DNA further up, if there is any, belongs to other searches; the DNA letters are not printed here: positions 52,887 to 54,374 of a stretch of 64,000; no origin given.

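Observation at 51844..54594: Second PilZ operon ending in a receiver-degenerate-GGDEF-MshEN-like fusion protein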

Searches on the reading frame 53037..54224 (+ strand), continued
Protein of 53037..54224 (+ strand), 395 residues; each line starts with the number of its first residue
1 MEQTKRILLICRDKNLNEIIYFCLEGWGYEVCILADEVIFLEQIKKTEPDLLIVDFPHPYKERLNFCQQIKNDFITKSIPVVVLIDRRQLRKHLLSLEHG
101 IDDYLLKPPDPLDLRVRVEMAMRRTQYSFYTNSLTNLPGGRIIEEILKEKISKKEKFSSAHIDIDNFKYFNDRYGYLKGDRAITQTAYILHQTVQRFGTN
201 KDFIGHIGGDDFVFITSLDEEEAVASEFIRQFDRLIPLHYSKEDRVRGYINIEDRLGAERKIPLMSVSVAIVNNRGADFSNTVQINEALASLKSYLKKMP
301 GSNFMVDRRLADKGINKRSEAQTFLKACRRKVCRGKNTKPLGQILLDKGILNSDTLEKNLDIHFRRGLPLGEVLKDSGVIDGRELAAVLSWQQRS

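Call 54: find_encoding_contigs(protein=P0089, flank=4000, max_places=1)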
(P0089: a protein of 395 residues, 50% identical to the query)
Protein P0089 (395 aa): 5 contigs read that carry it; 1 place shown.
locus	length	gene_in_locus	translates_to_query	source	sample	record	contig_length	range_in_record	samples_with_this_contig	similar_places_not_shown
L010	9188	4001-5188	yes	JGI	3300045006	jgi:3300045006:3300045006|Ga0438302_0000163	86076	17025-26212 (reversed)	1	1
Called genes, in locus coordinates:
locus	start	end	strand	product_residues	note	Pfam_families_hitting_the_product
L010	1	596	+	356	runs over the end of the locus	PF08242:Methyltransf_12 (weak)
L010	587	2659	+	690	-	PF16927:HisKA_7TM, PF00512:HisKA (faint), PF02518:HATPase_c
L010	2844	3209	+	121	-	PF00072:Response_reg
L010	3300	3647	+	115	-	-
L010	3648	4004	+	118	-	PF00072:Response_reg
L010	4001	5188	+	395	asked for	PF00072:Response_reg (weak), PF00990:GGDEF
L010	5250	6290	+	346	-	PF12797:Fer4_2 (faint), PF13237:Fer4_10 (faint), PF13187:Fer4_9 (faint), PF13534:Fer4_17 (faint), PF00037:Fer4 (faint), PF13183:Fer4_8, PF17179:Fer4_22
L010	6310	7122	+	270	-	PF00970:FAD_binding_6 (weak), PF00175:NAD_binding_1, PF10418:DHODB_Fe-S_bind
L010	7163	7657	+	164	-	PF00037:Fer4 (faint), PF12837:Fer4_6 (faint), PF12838:Fer4_7 (faint), PF13187:Fer4_9 (faint), PF13247:Fer4_11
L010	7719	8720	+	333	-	PF00146:NADHdh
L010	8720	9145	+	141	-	PF01058:Oxidored_q6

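Call 55: find_encoding_contigs(protein=P0060, flank=4000, max_places=1)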
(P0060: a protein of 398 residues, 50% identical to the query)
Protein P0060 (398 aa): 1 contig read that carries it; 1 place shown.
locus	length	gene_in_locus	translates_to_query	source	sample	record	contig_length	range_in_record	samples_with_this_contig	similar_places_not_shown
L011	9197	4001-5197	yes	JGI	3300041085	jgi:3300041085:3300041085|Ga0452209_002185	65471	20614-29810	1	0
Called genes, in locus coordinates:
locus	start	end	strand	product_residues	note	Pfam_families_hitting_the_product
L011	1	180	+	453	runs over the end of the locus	PF03951:Gln-synt_N, PF16952:Gln-synt_N_2 (weak), PF00120:Gln-synt_C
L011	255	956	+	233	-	PF01590:GAF, PF13185:GAF_2, PF13492:GAF_3, PF03861:ANTAR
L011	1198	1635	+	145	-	PF03479:PCC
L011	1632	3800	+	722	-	PF00999:Na_H_Exchanger, PF00359:PTS_EIIA_2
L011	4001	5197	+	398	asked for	PF00990:GGDEF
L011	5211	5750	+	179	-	PF00160:Pro_isomerase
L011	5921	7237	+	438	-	PF01773:Nucleos_tra2_N, PF07670:Gate, PF07662:Nucleos_tra2_C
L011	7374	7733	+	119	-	PF01050:MannoseP_isomer, PF02311:AraC_binding (weak), PF07883:Cupin_2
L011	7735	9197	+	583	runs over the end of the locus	PF02730:AFOR_N, PF01314:AFOR_C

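Call 56: find_encoding_contigs(protein=P0107, flank=4000, max_places=1)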
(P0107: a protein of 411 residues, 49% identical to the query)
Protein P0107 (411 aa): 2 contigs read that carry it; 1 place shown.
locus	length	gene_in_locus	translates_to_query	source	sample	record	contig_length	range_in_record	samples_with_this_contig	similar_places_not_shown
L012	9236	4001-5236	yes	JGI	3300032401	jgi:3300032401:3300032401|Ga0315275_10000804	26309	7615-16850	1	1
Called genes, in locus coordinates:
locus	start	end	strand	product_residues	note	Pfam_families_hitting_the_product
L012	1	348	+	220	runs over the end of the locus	-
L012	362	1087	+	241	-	-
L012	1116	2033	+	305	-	-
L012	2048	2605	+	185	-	PF04011:LemA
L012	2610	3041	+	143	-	-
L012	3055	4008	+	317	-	PF01368:DHH, PF02272:DHHA1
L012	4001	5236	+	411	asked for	PF00072:Response_reg (weak), PF00990:GGDEF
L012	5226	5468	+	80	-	-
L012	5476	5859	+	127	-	PF05991:NYN_YacP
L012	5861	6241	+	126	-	PF02566:OsmC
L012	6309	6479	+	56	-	PF01165:Ribosomal_S21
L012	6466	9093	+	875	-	PF00675:Peptidase_M16, PF05193:Peptidase_M16_C, PF00675:Peptidase_M16, PF05193:Peptidase_M16_C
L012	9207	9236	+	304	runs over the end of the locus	PF01261:AP_endonuc_2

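Call 62: find_related_loci(query=A2, collection=genome_contigs, flank=4000)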
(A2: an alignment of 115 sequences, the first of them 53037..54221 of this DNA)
Query A2 (395 aa) in genome_contigs; peptide patterns used: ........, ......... (x = any residue, [..] = any of these).
600 stretches matched a pattern (row limit reached: there are more); 599 encode a relative of the query (tblastn E <= 1e-3); the best 80 are kept; 80 distinct loci.
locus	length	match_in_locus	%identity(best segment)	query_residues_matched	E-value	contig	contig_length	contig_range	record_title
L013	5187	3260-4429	51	1-395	1e-137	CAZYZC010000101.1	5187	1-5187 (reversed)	MAG TPA_asm: uncultured Planctomycetia bacterium isolate SRP178699_co1_490 genome assembly, contig: NODE_23833_length_51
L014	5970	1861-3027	51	1-393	1e-125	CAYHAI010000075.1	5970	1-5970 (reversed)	MAG TPA_asm: uncultured Planctomycetales bacterium isolate ERP119294_co2_437 genome assembly, contig: k141_4302576, whol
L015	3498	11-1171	50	1-393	2e-127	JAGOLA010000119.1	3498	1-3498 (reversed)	MAG: Candidatus Omnitrophota bacterium isolate Go_SlDig_bin_159 Go_SlDig_100919_length_3498_cov_3.875705, whole genome s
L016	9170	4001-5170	48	1-395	2e-123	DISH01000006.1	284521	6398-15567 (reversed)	MAG TPA_asm: Candidatus Omnitrophica bacterium UBA6215 UBA6215_contig_1369, whole genome shotgun sequence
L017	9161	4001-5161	48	1-392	1e-122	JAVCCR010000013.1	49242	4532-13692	MAG: Candidatus Gygaella obscura isolate MAG_3300035698_1934 Ga0374944_274649, whole genome shotgun sequence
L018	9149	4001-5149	47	6-393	5e-116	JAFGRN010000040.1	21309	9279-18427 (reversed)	MAG: Candidatus Omnitrophota bacterium isolate Zod_Metabat.83 k87_6122485, whole genome shotgun sequence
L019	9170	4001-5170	44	3-392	4e-111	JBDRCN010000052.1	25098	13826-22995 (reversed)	MAG: Candidatus Omnitrophota bacterium isolate MEGAHIT-group-1.186 k141_4231738, whole genome shotgun sequence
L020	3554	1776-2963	42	1-392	2e-104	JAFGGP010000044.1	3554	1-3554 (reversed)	MAG: Candidatus Omnitrophota bacterium isolate Zod_Metabat.1390 k87_11302640, whole genome shotgun sequence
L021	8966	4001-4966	47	1-322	2e-97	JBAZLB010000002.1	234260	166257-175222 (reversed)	MAG: Candidatus Omnitrophota bacterium isolate SO_2017_LW4_158 scaffold_153_c1_LW137-91_2017, whole genome shotgun seque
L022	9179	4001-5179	38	1-392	4e-84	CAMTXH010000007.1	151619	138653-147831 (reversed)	MAG: uncultured Omnitrophica bacterium isolate G01_MAG_00006 genome assembly, contig: G01_MAG_00006_000000000005, whole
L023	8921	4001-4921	38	2-309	8e-71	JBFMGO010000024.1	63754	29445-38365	MAG: bacterium isolate MAG299 MAG299_24, whole genome shotgun sequence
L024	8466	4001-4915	39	5-309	6e-70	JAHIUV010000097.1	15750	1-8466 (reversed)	MAG: Candidatus Omnitrophota bacterium isolate MM_PC_MetaG.mb.37 MM_PC_MetaG.mb.37_k141_865151, whole genome shotgun seq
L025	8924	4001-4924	39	5-312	3e-68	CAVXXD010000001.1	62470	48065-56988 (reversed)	MAG: uncultured bacterium isolate MFD04716.bin.1.266 genome assembly, contig: contig_102046, whole genome shotgun sequen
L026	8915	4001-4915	36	5-309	2e-68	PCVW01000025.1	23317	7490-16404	MAG: Candidatus Omnitrophica bacterium CG11_big_fil_rev_8_21_14_0_20_64_10 CG11_8_21_14_0.20_scaffold_1148_c, whole geno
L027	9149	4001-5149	34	6-389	4e-68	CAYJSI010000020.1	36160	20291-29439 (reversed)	MAG TPA_asm: uncultured bacterium isolate ERP125453_co1_405 genome assembly, contig: NODE_915_length_36160_cov_10.505138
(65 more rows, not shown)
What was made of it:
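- Tried and rejected: (4) The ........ invariance in the 80 genome loci is caused by ascertainment, because that string was the scan pattern (call 62).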
